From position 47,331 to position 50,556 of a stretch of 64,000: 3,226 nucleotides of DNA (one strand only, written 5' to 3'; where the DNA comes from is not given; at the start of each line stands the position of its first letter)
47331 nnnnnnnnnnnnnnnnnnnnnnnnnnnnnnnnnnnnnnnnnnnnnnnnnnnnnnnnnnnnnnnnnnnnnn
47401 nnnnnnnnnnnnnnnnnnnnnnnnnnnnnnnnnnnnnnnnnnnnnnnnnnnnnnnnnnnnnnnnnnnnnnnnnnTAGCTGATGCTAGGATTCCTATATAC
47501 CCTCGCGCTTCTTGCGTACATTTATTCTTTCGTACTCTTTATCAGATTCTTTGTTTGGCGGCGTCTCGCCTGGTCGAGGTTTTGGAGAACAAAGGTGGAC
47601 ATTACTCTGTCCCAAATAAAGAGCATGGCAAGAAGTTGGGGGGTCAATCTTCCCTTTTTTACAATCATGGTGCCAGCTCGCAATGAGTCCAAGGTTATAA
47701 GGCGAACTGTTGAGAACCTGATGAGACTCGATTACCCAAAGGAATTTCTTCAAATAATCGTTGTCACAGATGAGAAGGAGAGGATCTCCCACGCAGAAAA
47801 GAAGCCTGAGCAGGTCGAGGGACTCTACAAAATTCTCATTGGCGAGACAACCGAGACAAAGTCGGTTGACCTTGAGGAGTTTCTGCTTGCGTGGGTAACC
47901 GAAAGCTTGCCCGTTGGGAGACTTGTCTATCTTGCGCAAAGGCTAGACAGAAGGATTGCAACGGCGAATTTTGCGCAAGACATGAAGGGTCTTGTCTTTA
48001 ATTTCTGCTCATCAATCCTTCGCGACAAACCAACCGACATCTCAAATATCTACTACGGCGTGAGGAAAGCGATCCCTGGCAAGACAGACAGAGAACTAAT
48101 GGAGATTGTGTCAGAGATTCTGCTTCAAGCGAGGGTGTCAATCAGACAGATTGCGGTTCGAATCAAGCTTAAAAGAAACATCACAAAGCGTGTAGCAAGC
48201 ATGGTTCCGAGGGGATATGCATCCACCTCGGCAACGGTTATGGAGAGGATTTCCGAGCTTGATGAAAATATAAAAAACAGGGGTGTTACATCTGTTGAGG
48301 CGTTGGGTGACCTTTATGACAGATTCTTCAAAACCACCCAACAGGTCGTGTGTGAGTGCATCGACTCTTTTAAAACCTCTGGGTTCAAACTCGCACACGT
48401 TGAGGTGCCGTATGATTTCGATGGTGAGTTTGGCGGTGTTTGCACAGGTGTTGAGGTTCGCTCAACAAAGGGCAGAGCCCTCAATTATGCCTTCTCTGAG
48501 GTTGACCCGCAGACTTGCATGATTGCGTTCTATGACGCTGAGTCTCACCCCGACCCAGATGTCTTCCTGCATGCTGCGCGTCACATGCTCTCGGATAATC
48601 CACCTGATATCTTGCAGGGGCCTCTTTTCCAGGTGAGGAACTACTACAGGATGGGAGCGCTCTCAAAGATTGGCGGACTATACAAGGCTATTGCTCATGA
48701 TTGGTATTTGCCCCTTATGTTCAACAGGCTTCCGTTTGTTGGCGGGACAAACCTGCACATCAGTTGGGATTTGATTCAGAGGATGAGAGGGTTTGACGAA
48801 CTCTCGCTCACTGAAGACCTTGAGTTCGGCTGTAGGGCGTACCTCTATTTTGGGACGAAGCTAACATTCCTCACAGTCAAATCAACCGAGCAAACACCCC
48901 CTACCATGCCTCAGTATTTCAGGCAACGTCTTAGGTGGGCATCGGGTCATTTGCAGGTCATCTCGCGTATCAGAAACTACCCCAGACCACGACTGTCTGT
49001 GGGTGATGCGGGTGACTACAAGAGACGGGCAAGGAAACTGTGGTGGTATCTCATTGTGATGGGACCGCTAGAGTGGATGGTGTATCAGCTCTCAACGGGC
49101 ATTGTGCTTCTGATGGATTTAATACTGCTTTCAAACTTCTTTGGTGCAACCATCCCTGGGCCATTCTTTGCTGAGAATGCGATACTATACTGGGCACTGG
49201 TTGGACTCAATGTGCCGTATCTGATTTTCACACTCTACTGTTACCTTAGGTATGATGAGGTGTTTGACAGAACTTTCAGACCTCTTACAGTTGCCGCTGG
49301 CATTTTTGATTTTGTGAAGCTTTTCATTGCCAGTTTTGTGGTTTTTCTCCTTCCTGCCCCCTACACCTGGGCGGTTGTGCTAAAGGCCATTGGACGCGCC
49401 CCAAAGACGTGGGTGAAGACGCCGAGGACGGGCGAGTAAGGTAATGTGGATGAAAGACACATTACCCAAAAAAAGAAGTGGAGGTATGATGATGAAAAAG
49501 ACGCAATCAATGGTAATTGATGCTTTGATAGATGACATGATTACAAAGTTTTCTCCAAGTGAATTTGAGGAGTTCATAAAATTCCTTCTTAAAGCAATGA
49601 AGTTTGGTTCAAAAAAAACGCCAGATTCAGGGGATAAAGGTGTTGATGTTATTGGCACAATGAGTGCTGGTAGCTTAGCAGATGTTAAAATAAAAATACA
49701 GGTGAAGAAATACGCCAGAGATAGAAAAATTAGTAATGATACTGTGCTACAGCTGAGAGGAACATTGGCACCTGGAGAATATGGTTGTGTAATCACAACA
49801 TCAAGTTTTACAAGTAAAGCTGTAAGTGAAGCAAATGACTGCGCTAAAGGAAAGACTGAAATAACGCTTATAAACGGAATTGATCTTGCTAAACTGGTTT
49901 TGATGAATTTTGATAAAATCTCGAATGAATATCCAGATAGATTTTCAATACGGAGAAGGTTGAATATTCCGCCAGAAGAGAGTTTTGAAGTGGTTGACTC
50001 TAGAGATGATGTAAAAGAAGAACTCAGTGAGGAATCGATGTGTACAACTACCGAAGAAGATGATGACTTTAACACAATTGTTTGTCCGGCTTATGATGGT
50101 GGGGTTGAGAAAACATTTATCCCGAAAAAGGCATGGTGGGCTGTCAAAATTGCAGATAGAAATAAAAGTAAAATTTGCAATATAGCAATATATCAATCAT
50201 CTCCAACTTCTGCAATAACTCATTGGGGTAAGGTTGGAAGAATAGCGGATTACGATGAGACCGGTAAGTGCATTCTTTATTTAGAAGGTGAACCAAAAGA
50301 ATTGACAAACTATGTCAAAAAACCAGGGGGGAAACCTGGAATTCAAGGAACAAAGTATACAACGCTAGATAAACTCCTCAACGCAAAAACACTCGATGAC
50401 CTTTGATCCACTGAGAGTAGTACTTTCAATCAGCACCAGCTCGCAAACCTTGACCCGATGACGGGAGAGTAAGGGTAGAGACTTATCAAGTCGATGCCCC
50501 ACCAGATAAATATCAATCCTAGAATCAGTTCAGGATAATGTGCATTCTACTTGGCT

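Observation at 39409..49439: ECF sigma / giant-ectodomain anti-sigma / secreted Ig-like proteins / processive GT2: a putative cell-surface signalling and remodelling operon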

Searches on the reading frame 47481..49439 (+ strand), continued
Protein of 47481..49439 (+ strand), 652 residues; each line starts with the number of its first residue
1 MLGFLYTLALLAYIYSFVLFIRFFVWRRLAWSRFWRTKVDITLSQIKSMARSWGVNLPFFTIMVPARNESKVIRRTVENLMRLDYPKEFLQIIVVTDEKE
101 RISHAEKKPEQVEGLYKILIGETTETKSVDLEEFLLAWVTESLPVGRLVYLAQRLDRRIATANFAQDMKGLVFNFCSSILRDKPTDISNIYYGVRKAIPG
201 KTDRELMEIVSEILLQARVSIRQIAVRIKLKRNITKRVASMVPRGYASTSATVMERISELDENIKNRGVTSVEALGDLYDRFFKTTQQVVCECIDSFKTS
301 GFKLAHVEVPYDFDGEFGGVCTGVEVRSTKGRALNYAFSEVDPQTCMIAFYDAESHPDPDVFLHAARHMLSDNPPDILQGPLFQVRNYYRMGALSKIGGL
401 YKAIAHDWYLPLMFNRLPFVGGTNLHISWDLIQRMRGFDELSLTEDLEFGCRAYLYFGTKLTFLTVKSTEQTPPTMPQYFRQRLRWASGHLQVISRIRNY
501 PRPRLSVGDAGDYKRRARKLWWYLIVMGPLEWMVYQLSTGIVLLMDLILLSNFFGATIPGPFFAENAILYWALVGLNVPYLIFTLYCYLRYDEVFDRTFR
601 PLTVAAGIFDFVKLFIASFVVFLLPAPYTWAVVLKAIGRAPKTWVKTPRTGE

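Call 39: fold_search(model_id=the predicted structure, library=pdb)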
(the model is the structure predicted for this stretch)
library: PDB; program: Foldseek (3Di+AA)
matches with E <= 10: 421; with E <= 0.001: 50
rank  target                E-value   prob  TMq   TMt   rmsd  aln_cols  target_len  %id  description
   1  5ej1_A                1.9e-07  1.00  0.35  0.32  15.3       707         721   13  Pre-translocation state of bacterial cellulose synthase (released 2016-03-30)
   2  9yq4_A                5.9e-07  1.00  0.26  0.32  17.0       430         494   12  Chlorella virus hyaluronan synthase bound to a proofreading UDP-GlcA (released 2025-12-10)
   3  7sp7_A                7.0e-07  1.00  0.24  0.30  18.6       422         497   12  Chlorella virus hyaluronan synthase inhibited by UDP (released 2022-04-06)
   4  8vi0_A                7.3e-07  1.00  0.39  0.35  14.3       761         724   12  Cryo EM structure of a soybean CesA6 homotrimer (released 2025-01-15)
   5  4p00_A                1.0e-06  1.00  0.29  0.27  27.1       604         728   13  Bacterial Cellulose Synthase in complex with cyclic-di-GMP and UDP (released 2014-04-09)
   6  7sp8_A                1.2e-06  1.00  0.24  0.30  17.6       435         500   12  Chlorella virus Hyaluronan Synthase bound to UDP-GlcNAc (released 2022-04-06)
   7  8k3v_A                1.3e-06  1.00  0.28  0.26  14.8       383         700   14  S. cerevisiae Chs1 in complex with UDP-GlcNAc (released 2023-10-18)
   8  8vi0_B                1.3e-06  1.00  0.38  0.35  14.7       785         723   12  Cryo EM structure of a soybean CesA6 homotrimer (released 2025-01-15)
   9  8k3w_A                1.6e-06  1.00  0.27  0.26  14.3       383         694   14  S. cerevisiae Chs1 in complex with UDP-GlcNAc and GlcNAc (released 2023-10-18)
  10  8k3r_A                1.6e-06  1.00  0.31  0.29  12.1       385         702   14  S. cerevisiae Chs1 in apo state incubated with GlcNAc (released 2023-08-16)
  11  8k3q_A                1.6e-06  1.00  0.31  0.28  12.1       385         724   14  S. cerevisiae Chs1 in apo state (released 2023-10-18)
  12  8smn_A                1.6e-06  1.00  0.34  0.41  16.4       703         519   10  Xenopus laevis hyaluronan synthase 1, nascent HA polymer bound state (released 2024-05-01)
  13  9yq5_A                2.0e-06  1.00  0.29  0.37  12.3       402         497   13  Chlorella virus hyaluronan synthase bound to an inserted UDP-GlcA (released 2025-12-10)
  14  8snc_A                2.3e-06  1.00  0.25  0.32  17.5       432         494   13  Chlorella virus Hyaluronan Synthase bound to GlcA extended GlcNAc primer (released 2024-05-01)
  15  6yv7_B                2.4e-06  1.00  0.34  0.60  11.6       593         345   12  Mannosyltransferase PcManGT from Pyrobaculum calidifontis (released 2020-07-22)
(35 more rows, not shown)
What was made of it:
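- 47481..49439 (+): Membrane-embedded synthase-type GT2, 652 aa. Foldseek top hits are BcsA, hyaluronan synthase, Chs1 and CesA at E 1e-7 to 1e-6 (call 39).
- Closest known: Membrane-integrated processive GT2 synthases. Different: Sequence identity is 10-14% and TM-scores are 0.25-0.40 (call 39).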

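Call 75: find_encoding_contigs(protein=P0054, flank=6000, max_places=1)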
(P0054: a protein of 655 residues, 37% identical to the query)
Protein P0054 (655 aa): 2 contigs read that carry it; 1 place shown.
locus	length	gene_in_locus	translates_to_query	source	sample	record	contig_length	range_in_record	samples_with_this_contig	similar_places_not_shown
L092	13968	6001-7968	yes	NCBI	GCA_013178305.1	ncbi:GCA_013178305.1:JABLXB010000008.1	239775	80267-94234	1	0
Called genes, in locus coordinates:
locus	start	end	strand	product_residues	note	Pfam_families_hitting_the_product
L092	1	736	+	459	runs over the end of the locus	PF02900:LigB, PF01871:AMMECR1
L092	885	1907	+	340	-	PF04055:Radical_SAM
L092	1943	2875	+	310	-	PF02729:OTCace_N, PF00185:OTCace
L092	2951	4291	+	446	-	-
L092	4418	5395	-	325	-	PF03773:ArsP_1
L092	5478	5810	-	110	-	PF12840:HTH_20, PF01022:HTH_5, PF12802:MarR_2 (weak), PF13412:HTH_24 (weak)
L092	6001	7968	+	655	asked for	PF13641:Glyco_tranf_2_3 (faint), PF13632:Glyco_trans_2_3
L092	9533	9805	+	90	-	PF01169:GDT1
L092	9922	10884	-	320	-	PF12773:DZR (weak)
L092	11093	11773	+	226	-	PF00702:Hydrolase, PF12710:HAD, PF13344:Hydrolase_6 (faint), PF13419:HAD_2, PF13242:Hydrolase_like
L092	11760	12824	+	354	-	PF03706:LPG_synthase_TM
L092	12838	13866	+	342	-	PF04107:GCS2 (faint)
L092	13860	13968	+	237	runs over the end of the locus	PF02666:PS_Dcarbxylase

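Call 76: find_encoding_contigs(protein=P0082, flank=6000, max_places=1)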
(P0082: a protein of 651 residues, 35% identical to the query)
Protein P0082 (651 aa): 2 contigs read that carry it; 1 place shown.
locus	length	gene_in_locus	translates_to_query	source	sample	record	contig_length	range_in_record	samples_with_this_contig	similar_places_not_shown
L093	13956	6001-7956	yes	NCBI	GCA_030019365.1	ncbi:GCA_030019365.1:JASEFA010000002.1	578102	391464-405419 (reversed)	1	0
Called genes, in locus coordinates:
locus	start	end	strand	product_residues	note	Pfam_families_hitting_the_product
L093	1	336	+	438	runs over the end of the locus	-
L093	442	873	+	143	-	PF00572:Ribosomal_L13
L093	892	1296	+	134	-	PF00380:Ribosomal_S9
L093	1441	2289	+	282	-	PF01520:Amidase_3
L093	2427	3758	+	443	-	PF02900:LigB, PF01871:AMMECR1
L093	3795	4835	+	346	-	PF04055:Radical_SAM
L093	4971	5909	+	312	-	PF02729:OTCace_N, PF00185:OTCace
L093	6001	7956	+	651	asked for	PF13641:Glyco_tranf_2_3 (weak), PF13632:Glyco_trans_2_3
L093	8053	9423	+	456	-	-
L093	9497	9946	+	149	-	PF01475:FUR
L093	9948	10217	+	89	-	PF01169:GDT1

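Call 77: find_encoding_contigs(protein=P0077, flank=6000, max_places=1)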
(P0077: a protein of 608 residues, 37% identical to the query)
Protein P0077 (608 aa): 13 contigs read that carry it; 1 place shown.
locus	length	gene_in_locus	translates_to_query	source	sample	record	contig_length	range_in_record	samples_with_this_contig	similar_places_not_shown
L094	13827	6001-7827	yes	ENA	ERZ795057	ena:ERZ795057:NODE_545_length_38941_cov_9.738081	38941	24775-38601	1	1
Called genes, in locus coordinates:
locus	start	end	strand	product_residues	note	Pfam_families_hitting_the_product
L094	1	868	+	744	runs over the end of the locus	-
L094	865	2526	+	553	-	PF09136:Glucodextran_B (faint), PF07833:Cu_amine_oxidN1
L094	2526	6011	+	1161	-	PF10989:DUF2808 (faint), PF09136:Glucodextran_B, PF07833:Cu_amine_oxidN1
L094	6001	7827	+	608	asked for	PF13641:Glyco_tranf_2_3, PF13632:Glyco_trans_2_3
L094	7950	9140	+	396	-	PF13173:AAA_14, PF13635:DUF4143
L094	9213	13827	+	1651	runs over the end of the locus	?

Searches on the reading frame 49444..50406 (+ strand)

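Call 5: search_protein_families(library=pfam, proteins=[window:49444-50406:+], max_evalue=0.01)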
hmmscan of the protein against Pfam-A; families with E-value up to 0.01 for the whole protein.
window:49444-50406:+ (320 aa): 3 families
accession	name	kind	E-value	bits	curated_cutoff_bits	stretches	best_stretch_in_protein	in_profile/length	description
PF04471.18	Mrr_cat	-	5.3e-21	75.3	21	1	34-151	2-114/115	Restriction endonuclease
PF22722.2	NA-iREase1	-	5e-06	26.9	27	1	41-148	1-104/106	NACHT-associated inactive Restriction Endonuclease 1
PF13156.12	Mrr_cat_2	-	0.0016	18.7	22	1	53-152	18-114/127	Restriction endonuclease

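Call 6: search_protein_families(library=ncbifam, proteins=[window:49444-50406:+], max_evalue=0.01)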
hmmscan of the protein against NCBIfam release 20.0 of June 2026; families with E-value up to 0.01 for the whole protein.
window:49444-50406:+ (320 aa): 0 families

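Call 68: search_protein_families(library=padloc, proteins=[window:49486-50406:+], max_evalue=0.01)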
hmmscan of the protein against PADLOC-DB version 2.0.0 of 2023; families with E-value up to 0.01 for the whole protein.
window:49486-50406:+ (306 aa): 11 families
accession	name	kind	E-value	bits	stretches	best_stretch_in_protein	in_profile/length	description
PDLC04806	PDC-S02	-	7.1e-32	108.9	1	14-157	177-319/324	-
PDLC04819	PDC-S02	-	2e-26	91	1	11-156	185-324/334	-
PDLC04796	PDC-S02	-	6.7e-20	69.4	1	14-141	235-360/390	-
PDLC04815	PDC-S02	-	2.4e-11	41.5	1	7-157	190-337/346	-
PDLC03657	mREase_IV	-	1.5e-10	38.9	1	7-140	158-293/317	Type IV methyl-directed restriction enzyme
PDLC00631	ZorD1|ZorD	-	3.4e-08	29.7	1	18-141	944-1063/1071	"SWI2/SNF2 helicase, Mrr-like nuclease"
PDLC03663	mREase_IV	-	1.1e-07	29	1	14-140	402-525/544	Type IV methyl-directed restriction enzyme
PDLC03852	LmuA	-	3.4e-05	22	1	16-81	12-80/336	-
PDLC03203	mREase_II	-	6.7e-05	20.2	1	23-138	253-371/393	Type II methyl-directed restriction enzyme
PDLC03206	mREase_II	-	6.8e-05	19.6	1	45-138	303-396/434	Type II methyl-directed restriction enzyme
PDLC00628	ZorD1|ZorD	-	0.0093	11.6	0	17-64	1021-1070/1171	"SWI2/SNF2 helicase, Mrr-like nuclease"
